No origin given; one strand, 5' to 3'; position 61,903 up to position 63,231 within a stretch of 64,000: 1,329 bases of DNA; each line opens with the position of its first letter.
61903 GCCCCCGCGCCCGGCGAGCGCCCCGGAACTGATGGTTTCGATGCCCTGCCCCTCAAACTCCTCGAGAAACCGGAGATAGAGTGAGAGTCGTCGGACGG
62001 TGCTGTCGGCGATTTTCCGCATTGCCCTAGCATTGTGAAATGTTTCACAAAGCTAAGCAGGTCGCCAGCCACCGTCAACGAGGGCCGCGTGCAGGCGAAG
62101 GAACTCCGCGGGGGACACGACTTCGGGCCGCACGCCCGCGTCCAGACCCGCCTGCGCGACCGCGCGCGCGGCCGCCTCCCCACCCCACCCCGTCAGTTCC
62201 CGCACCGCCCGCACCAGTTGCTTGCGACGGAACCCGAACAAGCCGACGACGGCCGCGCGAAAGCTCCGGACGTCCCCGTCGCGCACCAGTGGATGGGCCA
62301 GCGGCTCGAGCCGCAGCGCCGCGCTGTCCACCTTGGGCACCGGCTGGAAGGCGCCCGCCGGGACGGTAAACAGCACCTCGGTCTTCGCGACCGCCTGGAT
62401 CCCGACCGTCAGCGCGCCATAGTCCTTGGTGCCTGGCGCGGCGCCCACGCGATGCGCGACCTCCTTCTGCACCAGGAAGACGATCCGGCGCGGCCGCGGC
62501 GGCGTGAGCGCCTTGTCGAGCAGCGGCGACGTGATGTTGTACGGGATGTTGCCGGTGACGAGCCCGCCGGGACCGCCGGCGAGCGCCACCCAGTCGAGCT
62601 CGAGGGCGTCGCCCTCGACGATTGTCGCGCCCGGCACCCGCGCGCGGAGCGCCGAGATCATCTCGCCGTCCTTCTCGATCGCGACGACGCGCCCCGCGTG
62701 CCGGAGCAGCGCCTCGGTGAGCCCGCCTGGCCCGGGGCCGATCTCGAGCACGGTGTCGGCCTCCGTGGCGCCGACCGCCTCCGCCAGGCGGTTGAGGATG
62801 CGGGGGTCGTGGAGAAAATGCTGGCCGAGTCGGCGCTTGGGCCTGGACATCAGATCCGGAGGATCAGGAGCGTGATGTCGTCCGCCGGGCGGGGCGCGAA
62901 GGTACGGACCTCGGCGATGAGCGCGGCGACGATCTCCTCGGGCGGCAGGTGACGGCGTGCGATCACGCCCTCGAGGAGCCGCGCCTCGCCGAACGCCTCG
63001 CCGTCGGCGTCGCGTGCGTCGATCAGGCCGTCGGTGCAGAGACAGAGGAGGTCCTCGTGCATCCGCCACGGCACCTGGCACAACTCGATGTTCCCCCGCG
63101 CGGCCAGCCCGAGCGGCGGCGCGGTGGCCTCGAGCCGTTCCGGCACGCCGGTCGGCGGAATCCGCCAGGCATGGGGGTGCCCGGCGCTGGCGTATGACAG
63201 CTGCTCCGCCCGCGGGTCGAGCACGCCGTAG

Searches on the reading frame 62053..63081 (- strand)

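Call 60: search_protein_families(library=pfam, proteins=[window:62053-63081:-], max_evalue=0.0001)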
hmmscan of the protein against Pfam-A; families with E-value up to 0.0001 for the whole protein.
window:62053-63081:- (342 aa): 2 families
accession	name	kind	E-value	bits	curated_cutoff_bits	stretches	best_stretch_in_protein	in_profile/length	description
PF00398.26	RrnaAD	-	1.7e-47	162.2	24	1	80-330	3-257/263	Ribosomal RNA adenine dimethylase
PF13649.12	Methyltransf_25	-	7.2e-06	27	27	1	111-163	1-59/97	Methyltransferase domain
